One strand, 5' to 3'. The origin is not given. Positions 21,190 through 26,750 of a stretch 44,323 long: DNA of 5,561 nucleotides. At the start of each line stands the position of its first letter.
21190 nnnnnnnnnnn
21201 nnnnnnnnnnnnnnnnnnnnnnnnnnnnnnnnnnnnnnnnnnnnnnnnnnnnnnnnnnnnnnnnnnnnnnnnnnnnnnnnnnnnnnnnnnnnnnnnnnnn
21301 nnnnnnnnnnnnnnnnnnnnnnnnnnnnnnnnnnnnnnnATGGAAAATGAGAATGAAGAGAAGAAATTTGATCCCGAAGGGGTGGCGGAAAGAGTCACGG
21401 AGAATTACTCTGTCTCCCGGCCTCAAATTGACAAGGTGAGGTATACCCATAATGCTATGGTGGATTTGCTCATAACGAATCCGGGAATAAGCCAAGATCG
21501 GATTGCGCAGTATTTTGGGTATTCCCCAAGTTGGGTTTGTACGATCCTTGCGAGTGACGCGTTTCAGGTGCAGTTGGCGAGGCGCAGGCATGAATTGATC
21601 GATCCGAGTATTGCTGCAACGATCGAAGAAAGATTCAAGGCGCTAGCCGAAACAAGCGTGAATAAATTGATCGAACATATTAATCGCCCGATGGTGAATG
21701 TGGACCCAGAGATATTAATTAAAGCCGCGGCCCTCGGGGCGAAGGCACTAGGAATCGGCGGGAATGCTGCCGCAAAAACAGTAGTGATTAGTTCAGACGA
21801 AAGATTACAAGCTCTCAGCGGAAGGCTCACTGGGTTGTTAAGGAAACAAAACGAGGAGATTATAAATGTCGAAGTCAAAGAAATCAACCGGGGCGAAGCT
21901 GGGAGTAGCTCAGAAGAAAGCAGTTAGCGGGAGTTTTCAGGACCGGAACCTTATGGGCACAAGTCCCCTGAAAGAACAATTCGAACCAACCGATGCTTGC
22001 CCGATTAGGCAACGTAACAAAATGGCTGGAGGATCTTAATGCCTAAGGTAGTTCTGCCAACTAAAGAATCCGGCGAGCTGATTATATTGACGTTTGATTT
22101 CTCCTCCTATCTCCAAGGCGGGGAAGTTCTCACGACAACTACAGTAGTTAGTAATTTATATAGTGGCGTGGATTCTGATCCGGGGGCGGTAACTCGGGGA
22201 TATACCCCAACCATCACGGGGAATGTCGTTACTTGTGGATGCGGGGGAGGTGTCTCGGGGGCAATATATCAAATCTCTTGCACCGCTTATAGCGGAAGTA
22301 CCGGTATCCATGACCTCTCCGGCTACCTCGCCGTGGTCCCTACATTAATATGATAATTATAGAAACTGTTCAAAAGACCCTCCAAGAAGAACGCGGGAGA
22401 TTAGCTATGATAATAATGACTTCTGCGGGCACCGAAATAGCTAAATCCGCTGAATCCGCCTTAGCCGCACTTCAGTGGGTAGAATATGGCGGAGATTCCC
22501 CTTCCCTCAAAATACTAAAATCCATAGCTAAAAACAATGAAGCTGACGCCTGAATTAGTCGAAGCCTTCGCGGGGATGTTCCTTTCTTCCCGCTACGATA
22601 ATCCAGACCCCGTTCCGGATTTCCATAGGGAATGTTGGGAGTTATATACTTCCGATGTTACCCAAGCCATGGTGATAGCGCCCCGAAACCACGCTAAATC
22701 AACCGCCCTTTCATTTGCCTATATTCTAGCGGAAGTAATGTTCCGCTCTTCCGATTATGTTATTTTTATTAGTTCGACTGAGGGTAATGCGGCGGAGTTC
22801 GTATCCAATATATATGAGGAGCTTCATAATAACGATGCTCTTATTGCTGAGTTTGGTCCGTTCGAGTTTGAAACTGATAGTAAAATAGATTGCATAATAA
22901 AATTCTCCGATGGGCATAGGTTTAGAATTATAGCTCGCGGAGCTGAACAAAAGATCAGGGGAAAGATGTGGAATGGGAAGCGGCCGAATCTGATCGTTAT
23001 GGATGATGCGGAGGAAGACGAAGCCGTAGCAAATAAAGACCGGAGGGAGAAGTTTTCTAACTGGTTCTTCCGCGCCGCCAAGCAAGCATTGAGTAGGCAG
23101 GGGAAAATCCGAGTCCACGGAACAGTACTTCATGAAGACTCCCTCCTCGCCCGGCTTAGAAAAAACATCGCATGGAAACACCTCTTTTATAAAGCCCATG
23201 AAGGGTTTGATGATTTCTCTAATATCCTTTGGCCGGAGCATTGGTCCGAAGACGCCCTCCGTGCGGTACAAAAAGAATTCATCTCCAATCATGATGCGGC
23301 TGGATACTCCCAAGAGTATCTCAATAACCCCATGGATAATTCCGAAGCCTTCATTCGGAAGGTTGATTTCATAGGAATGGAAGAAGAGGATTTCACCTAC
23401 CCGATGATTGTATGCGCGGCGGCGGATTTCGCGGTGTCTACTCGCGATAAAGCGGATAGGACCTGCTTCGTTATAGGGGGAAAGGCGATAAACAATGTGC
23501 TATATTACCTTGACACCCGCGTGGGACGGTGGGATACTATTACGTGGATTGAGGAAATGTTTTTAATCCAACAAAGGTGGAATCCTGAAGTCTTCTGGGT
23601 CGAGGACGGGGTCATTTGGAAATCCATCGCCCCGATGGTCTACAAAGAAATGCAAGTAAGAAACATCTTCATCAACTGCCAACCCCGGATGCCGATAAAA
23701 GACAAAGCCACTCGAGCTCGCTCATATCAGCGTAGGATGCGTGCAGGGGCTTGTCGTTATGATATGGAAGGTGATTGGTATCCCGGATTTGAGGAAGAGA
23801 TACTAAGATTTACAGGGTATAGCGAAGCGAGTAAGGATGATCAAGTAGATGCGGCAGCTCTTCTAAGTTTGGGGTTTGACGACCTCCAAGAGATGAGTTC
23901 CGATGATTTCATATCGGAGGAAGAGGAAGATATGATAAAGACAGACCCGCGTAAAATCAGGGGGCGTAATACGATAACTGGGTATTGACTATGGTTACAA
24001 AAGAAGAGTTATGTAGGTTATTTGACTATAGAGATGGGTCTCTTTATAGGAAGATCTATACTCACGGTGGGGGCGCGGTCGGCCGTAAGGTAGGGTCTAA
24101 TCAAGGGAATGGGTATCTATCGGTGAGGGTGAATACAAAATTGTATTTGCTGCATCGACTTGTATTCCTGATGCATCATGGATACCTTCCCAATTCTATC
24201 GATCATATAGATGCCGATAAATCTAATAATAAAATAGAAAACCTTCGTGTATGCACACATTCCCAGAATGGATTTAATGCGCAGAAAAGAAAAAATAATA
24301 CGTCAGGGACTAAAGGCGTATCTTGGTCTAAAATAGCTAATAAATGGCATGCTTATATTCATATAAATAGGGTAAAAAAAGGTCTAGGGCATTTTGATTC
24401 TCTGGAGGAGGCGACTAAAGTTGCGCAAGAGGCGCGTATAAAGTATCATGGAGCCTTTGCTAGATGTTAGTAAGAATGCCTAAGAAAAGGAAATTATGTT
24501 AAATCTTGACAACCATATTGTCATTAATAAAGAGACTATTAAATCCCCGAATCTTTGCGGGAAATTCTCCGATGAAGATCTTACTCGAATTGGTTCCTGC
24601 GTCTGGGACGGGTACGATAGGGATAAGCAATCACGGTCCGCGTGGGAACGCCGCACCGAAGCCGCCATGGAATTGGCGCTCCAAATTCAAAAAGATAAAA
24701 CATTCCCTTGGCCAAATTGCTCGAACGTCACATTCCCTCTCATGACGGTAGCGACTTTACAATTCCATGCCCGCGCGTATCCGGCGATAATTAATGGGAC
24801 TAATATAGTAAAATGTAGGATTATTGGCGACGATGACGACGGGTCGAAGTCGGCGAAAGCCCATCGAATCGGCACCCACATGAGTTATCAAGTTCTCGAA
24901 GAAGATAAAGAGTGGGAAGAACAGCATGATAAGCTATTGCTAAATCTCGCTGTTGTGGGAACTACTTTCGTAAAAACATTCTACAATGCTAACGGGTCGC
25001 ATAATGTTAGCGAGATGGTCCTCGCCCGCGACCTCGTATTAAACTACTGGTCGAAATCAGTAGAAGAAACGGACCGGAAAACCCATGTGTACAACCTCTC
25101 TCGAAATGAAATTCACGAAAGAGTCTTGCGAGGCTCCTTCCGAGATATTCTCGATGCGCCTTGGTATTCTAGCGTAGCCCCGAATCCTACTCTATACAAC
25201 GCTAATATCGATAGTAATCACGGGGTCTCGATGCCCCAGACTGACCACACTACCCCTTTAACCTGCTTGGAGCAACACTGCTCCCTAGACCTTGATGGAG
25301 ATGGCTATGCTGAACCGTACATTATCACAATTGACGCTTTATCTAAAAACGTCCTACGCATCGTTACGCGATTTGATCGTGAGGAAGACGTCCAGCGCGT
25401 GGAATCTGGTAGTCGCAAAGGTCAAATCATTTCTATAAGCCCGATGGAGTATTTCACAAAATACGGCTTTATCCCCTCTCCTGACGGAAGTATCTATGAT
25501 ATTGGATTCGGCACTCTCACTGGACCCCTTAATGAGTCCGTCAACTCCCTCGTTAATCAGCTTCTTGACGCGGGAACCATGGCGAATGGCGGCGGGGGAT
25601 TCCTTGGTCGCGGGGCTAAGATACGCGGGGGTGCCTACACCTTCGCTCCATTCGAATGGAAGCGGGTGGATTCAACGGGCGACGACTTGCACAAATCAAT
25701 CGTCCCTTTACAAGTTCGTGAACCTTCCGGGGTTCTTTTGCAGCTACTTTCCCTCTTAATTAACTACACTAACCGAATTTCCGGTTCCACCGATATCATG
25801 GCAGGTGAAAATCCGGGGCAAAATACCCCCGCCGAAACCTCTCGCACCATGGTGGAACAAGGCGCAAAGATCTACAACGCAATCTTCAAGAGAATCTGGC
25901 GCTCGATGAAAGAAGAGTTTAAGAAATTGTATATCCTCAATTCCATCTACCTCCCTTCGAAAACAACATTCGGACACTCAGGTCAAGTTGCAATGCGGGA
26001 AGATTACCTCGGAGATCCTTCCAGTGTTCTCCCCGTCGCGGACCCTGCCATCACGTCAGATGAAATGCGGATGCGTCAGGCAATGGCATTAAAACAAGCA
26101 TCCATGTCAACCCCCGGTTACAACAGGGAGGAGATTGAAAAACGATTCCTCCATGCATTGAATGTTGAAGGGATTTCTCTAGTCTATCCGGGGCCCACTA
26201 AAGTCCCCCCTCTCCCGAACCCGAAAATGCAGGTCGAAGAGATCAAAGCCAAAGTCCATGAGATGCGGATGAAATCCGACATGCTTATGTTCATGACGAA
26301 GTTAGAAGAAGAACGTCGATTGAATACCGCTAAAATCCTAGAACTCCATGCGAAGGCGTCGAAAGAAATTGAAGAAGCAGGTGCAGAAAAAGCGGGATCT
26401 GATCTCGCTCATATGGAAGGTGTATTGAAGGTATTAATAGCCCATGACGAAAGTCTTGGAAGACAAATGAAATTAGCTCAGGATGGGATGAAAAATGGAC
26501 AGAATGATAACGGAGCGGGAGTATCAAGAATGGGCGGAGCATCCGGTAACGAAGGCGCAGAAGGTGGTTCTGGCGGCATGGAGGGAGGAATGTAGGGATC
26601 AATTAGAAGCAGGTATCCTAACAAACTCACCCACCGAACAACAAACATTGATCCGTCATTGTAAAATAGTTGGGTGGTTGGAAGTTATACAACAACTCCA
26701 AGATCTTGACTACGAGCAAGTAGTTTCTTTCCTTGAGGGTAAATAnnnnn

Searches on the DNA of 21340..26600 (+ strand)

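Call 9: search_dna_similar(query=window:21340-26600:+, collection=phages, mode=distant, max_rows=30)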
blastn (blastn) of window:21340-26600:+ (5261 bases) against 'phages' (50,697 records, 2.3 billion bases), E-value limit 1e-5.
No match.

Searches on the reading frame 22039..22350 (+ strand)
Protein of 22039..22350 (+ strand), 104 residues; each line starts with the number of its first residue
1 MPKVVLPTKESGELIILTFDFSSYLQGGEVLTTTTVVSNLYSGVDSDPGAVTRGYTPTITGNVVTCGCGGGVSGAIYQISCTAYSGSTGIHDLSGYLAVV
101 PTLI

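Call 11: search_protein_families(library=pfam, proteins=[window:22039-22350:+], max_evalue=0.01)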
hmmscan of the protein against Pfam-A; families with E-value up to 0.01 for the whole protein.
window:22039-22350:+ (104 aa): 1 family
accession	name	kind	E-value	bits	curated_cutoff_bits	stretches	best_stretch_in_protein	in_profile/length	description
PF23148.1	Gp77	-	5.3e-06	27.3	27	1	9-83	1-69/84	Podophage GP4 fiber-tail adaptor protein gp77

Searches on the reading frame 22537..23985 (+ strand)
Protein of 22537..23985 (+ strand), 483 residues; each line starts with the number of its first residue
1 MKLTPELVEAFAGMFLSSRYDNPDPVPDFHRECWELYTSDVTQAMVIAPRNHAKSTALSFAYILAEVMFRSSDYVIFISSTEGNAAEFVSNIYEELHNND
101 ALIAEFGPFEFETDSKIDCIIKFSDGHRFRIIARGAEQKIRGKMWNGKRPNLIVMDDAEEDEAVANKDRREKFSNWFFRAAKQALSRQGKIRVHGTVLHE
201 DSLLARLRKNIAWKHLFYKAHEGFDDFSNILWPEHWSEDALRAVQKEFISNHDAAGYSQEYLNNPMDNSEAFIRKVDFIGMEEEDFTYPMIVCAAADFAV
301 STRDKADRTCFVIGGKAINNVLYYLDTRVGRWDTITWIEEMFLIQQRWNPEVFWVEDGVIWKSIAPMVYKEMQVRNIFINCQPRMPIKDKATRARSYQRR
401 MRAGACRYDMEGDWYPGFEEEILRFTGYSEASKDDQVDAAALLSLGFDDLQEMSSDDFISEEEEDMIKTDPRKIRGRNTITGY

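Call 10: search_dna_similar(query=window:22537-23985:+, collection=phages, mode=protein, max_rows=25)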
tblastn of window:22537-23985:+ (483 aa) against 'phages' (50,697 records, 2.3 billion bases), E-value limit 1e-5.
Records with a match: 686; places in all: 687; records where one place covers at least 80% of the query: 167.
Best place of each record, by identity: <60% 686.
By first word of the organism name: Pseudomonas 161; Ralstonia 93; Vibrio 73; Escherichia 67; Bacteroides 27; Klebsiella 23; Bacteriophage 22; Erwinia 19; Pectobacterium 14; Achromobacter 13; and 48 more.
By host as written in the record: - 97; Pseudomonas aeruginosa 66; Ralstonia solanacearum 65; Escherichia coli 27; Pseudomonas aeruginosa PA14 17; Pseudomonas aeruginosa ATCC 27853 12; Pseudomonas aeruginosa PAO1 11; Paenibacillus larvae 11; and 206 more.
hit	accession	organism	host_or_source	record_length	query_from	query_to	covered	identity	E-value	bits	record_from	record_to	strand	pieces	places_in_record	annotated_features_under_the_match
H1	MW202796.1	Caudoviricetes sp.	Manatee Spring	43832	1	483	100%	41.8%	4e-120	393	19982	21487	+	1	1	terminase large subunit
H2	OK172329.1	Alcaligenes phage vB_Af_QDWS535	Alcaligenes faecalis 10106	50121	118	483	76%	35.7%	2e-65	234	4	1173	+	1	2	terminase large subunit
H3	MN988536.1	Rhizobium phage RHph_N65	Rhizobium phaseoli INC1-2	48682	8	447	91%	23.3%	6e-16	87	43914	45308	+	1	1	terminase large subunit protein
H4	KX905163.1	Clostridioides phage phiSemix9P1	Clostridioides difficile Semix9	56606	8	441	90%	23.3%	9e-15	83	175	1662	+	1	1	terminase large subunit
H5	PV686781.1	Alicyclobacillus phage MMB025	Alicyclobacillus acidoterrestris MMB007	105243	11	409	83%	25.2%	1e-14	83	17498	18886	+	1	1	terminase large subunit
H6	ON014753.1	Pseudanabaena phage Pam1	Pseudanabaena sp.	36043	39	448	85%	24.2%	2e-17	92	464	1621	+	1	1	terminase large subunit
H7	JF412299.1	EBPR siphovirus 4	-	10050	29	443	86%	23.2%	1e-17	92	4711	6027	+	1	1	gp13: hypothetical protein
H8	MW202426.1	Caudoviricetes sp.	Manatee Spring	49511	39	439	83%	23.8%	3e-13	79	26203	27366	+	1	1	terminase large subunit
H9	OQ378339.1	Pseudomonas phage phiPA1-3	Pseudomonas aeruginosa PA001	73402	19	445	88%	22.3%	3e-8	63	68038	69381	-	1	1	terminase large subunit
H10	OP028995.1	Microcystis phage Mae-Yong1326-1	Microcystis aeruginosa FACHB-1326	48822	35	448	86%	22.7%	2e-16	88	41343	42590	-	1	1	terminase large subunit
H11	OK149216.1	Acinetobacter phage vB_IME_Ab2712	Acinetobacter baumannii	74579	26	444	87%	22.3%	1e-10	71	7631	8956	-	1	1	record has no annotation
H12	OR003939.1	Phage DSL-LC04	Gammaproteobacteria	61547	45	447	83%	23.0%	9e-7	58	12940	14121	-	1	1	terminase large subunit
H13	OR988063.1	Pseudomonas phage vB_Pae_HMKU_23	Pseudomonas aeruginosa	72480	26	445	87%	22.0%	4e-8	62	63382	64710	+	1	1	terminase large subunit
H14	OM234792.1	Pseudomonas phage PA15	Pseudomonas aeruginosa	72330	26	445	87%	22.0%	4e-8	62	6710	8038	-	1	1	terminase large subunit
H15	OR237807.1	Pseudomonas phage PWJ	Pseudomonas aeruginosa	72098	26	445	87%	22.0%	5e-8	62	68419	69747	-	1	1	terminase large subunit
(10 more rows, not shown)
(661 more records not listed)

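Call 11: search_protein_families(library=pfam, proteins=[window:22537-23985:+], max_evalue=0.01)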
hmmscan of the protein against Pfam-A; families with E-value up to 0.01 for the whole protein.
window:22537-23985:+ (483 aa): 0 families

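Call 12: get_annotated_region(hit=H1, flank=6000)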
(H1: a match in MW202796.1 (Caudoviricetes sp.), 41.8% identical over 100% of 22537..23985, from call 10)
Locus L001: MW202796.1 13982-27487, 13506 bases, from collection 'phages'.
description: Myoviridae sp. isolate ct2os315, complete genome.
organism: Caudoviricetes sp. (NCBI taxid 2832643)
taxonomy: Viruses; Duplodnaviria; Heunggongvirae; Uroviricota; Caudoviricetes
host: -; source: Manatee Spring; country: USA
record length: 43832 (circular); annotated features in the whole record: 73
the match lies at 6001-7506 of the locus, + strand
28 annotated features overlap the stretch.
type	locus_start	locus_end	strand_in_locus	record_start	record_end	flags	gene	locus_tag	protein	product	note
CDS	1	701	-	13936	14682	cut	-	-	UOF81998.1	DNA directed DNA polymerase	-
CDS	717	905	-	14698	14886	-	-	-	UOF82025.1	hypothetical protein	-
CDS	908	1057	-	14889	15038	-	-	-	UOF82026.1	hypothetical protein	-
CDS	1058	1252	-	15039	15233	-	-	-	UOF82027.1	hypothetical protein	-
CDS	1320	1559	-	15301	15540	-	-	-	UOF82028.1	hypothetical protein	-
CDS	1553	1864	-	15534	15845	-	-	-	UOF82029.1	hypothetical protein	-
CDS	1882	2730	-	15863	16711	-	-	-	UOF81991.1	antirestriction protein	-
CDS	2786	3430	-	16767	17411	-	-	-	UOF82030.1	hypothetical protein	-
CDS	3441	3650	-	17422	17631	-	-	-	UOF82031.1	rec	-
CDS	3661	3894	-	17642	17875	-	-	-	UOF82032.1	hypothetical protein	-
CDS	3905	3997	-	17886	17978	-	-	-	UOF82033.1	hypothetical protein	-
CDS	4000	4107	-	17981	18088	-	-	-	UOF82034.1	hypothetical protein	-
CDS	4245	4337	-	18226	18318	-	-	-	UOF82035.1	hypothetical protein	-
CDS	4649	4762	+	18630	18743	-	-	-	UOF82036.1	hypothetical protein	-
CDS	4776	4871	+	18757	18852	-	-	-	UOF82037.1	hypothetical protein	-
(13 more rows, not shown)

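Call 17: find_related_loci(query=window:22537-23985:+, collection=viral_contigs, flank=6000)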
Query window:22537-23985:+ (483 aa) in viral_contigs; peptide patterns used: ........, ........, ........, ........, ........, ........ (x = any residue, [..] = any of these).
9 stretches matched a pattern; 8 encode a relative of the query (tblastn E <= 1e-3); 8 distinct loci.
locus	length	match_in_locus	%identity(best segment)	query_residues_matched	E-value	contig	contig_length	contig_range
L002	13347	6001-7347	61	1-449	0e+0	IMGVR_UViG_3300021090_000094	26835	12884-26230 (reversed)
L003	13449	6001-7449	57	1-483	8e-180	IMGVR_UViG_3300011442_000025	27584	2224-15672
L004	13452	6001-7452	57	1-483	2e-172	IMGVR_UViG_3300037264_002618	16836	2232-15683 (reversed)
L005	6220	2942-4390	51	1-483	1e-169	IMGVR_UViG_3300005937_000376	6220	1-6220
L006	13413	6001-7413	52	2-459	2e-168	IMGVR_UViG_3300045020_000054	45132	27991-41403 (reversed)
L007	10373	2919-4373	57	1-483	4e-180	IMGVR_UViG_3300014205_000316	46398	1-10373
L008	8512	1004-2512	39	3-483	1e-108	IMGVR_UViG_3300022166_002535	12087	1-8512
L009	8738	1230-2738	39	3-483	1e-108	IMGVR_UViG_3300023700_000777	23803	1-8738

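Call 46: search_protein_families(library=pfam, proteins=[L002:3355-3915:-, L003:3123-3728:-], max_evalue=0.01)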
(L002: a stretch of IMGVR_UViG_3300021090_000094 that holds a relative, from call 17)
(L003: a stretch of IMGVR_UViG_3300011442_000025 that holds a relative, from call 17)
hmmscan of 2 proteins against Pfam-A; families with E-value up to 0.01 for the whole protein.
L002:3355-3915:- (186 aa): 0 families

L003:3123-3728:- (201 aa): 0 families

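Call 47: search_protein_families(library=phrogs, proteins=[L002:3355-3915:-, L003:3123-3728:-], max_evalue=0.01)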
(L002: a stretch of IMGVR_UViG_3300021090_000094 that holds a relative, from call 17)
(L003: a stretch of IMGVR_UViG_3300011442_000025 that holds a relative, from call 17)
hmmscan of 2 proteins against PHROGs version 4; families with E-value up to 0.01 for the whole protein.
L002:3355-3915:- (186 aa): 0 families

L003:3123-3728:- (201 aa): 0 families

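Call 53: search_solved_structures(query=window:22537-23985:+, max_evalue=1)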
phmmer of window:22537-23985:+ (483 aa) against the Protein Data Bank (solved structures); distinct sequences matched with E-value up to 1: 1.
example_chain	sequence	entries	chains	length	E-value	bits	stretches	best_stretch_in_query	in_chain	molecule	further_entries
1dvo_A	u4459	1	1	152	0.0031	19.5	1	360-415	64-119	FERTILITY INHIBITION PROTEIN O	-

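Call 84: find_related_loci(query=window:22537-23985:+, collection=genome_contigs, flank=4000)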
Query window:22537-23985:+ (483 aa) in genome_contigs; peptide patterns used: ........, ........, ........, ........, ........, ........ (x = any residue, [..] = any of these).
14 stretches matched a pattern; 1 encode a relative of the query (tblastn E <= 1e-3); 1 distinct loci.
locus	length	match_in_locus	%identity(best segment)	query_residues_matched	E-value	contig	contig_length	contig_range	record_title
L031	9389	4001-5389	53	1-463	1e-174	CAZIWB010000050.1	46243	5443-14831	MAG TPA_asm: uncultured Cellvibrionaceae bacterium isolate SRP193066_co1_141 genome assembly, contig: NODE_902_length_46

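Call 88: search_protein_families(library=ncbifam, proteins=[window:22537-23985:+], max_evalue=0.1)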
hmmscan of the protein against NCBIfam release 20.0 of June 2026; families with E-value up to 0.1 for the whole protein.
window:22537-23985:+ (483 aa): 4 families
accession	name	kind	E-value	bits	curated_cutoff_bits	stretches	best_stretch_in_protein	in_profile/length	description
NF033889.1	termin_lrg_T7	equivalog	2e-05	23.6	150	1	38-209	29-193/500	phage terminase large subunit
TIGR01630.1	psiM2_ORF9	equivalog_domain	0.0001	22.9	41.65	1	307-440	1-133/142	phage terminase large subunit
NF010317.0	PRK13754.1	subfamily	0.00094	19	136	1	367-413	103-149/186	fertility inhibition protein FinO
TIGR02133.1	RPI_actino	equivalog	0.064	13.1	168.2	0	253-315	8-67/148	ribose-5-phosphate isomerase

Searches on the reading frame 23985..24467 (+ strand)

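Call 11: search_protein_families(library=pfam, proteins=[window:23985-24467:+], max_evalue=0.01)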
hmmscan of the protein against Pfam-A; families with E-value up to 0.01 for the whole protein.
window:23985-24467:+ (161 aa): 2 families
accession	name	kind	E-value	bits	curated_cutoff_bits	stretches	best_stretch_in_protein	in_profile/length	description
PF13392.12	HNH_3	-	2.9e-17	62.5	24.8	1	54-96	1-45/46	HNH endonuclease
PF00847.26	AP2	-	6.9e-05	23.5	33.3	1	108-156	2-53/54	AP2 domain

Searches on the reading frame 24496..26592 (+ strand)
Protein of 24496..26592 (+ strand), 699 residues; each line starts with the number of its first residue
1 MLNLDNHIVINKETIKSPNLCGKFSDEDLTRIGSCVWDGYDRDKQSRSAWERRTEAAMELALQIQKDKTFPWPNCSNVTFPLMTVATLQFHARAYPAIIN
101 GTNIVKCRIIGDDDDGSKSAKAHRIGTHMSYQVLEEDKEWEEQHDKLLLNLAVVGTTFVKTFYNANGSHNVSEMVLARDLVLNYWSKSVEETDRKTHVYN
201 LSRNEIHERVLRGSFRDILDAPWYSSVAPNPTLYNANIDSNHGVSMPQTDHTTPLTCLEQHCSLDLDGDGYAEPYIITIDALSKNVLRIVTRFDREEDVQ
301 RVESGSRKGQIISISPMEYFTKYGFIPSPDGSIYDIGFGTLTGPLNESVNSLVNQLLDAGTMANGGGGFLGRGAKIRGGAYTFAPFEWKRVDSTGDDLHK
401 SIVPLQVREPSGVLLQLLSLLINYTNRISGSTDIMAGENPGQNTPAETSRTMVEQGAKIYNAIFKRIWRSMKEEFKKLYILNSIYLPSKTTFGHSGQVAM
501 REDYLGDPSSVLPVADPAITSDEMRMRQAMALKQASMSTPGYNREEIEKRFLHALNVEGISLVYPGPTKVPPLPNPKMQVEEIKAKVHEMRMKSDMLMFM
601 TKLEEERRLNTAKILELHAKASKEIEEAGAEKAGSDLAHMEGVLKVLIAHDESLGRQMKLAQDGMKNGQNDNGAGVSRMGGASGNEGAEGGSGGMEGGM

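Call 11: search_protein_families(library=pfam, proteins=[window:24496-26592:+], max_evalue=0.01)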
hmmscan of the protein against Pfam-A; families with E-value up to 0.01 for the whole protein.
window:24496-26592:+ (699 aa): 1 family
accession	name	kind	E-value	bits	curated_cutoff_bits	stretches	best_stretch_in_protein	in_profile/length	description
PF23899.1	SU10_portal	-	4.2e-06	25.9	30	1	170-577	191-579/593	Phage SU10 portal protein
